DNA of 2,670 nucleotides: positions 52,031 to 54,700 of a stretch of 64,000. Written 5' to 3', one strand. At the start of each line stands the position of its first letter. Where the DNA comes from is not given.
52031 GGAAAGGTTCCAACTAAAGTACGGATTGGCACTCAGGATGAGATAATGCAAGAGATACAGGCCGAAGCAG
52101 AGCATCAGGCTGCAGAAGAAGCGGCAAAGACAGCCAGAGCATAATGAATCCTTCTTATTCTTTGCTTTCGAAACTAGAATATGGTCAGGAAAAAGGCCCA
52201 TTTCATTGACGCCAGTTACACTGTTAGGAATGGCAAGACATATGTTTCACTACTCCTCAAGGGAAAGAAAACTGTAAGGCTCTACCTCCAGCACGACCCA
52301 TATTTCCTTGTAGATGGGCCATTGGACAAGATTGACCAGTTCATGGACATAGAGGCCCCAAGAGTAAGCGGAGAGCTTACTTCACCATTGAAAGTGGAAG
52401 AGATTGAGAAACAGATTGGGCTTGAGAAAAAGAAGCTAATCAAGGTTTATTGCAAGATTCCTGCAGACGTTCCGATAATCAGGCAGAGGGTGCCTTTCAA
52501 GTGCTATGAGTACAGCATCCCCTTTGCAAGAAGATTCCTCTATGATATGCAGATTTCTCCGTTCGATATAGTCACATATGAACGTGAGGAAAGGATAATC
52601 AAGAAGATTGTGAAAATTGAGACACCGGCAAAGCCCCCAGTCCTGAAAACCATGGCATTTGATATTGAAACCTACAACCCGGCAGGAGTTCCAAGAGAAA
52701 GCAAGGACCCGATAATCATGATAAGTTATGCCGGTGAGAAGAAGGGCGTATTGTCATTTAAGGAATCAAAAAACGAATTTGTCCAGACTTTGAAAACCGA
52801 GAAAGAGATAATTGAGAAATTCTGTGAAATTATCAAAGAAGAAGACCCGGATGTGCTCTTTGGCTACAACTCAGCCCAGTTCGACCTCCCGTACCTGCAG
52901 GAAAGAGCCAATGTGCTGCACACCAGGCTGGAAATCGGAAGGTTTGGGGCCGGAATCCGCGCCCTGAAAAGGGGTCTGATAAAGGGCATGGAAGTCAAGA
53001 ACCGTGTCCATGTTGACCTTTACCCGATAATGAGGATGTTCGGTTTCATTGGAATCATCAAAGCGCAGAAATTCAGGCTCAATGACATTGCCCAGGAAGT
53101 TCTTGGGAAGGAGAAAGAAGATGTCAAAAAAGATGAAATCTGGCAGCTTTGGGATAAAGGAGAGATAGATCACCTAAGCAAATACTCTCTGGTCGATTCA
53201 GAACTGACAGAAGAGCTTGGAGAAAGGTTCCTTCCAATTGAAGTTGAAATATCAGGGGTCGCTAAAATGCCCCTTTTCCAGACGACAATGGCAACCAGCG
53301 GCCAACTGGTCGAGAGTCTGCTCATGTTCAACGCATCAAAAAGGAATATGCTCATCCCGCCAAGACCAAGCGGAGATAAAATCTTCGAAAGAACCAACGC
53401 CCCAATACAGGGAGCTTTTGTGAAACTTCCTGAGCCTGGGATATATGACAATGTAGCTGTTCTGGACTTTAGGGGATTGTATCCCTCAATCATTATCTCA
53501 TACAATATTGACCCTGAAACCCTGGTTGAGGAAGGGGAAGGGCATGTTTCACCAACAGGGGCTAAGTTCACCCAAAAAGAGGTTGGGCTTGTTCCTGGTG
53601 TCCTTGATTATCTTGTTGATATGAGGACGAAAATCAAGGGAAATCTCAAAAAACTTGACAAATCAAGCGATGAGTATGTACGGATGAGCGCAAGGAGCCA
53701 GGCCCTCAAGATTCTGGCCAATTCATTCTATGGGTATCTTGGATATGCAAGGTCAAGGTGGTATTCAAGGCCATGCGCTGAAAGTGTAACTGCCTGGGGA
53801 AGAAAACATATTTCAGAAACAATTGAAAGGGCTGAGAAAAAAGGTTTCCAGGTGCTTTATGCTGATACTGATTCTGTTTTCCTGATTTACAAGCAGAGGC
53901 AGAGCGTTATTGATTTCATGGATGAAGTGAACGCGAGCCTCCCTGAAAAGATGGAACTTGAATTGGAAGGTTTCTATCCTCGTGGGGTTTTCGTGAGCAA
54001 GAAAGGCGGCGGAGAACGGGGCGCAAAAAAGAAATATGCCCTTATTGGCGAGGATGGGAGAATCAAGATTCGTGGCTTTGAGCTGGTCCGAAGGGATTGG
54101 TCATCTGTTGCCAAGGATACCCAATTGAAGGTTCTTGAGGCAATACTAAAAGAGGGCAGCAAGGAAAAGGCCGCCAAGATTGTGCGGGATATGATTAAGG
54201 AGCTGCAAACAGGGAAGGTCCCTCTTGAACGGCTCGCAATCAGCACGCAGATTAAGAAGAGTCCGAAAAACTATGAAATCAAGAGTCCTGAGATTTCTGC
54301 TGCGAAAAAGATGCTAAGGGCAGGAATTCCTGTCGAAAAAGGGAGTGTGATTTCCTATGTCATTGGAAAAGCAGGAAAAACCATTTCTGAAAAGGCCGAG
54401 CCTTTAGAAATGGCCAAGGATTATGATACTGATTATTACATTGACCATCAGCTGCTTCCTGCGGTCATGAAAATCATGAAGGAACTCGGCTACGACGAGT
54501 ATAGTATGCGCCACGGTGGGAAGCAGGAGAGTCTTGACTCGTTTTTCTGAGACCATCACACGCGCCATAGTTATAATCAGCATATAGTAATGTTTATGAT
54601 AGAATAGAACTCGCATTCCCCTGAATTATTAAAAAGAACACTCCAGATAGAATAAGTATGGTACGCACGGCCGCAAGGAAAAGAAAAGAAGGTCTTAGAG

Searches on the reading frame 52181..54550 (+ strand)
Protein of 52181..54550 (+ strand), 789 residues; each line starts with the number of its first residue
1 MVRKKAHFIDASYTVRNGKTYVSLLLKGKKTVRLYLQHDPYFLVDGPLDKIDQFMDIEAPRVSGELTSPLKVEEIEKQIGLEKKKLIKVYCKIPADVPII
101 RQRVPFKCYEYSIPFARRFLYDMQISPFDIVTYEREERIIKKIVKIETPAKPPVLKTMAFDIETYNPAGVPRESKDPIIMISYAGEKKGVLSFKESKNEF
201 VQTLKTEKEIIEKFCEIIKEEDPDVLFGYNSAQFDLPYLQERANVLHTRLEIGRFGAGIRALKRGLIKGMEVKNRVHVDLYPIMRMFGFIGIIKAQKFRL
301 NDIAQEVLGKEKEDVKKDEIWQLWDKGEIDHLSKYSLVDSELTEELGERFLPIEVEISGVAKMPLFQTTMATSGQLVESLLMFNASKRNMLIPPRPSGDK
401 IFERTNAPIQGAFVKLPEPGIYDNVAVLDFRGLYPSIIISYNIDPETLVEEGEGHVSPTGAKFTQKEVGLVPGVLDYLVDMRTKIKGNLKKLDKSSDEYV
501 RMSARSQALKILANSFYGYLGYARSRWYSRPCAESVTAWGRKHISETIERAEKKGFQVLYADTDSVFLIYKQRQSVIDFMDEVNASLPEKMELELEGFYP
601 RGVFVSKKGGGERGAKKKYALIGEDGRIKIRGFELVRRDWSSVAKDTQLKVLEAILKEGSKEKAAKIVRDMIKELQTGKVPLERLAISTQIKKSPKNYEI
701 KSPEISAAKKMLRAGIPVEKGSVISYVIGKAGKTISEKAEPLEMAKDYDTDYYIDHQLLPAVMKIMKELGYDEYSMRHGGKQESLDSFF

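Call 44: search_protein_families(library=pfam, proteins=[window:52181-54550:+], max_evalue=0.001)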
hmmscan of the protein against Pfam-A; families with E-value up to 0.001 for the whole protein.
window:52181-54550:+ (789 aa): 4 families
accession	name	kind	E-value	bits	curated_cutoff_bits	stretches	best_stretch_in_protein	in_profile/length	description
PF00136.26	DNA_pol_B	-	1.3e-63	215.8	23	1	370-768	8-452/453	DNA polymerase family B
PF03104.25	DNA_pol_B_exo1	-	5.1e-30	105.1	23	1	107-285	2-229/242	DNA polymerase family B, exonuclease domain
PF10108.15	DNA_pol_B_exo2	-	6.7e-11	42.7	24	1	201-339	31-162/213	Predicted 3'-5' exonuclease related to the exonuclease domain of PolB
PF13482.12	RNase_H_2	-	2.3e-06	28.1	22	1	160-325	3-132/165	RNase_H superfamily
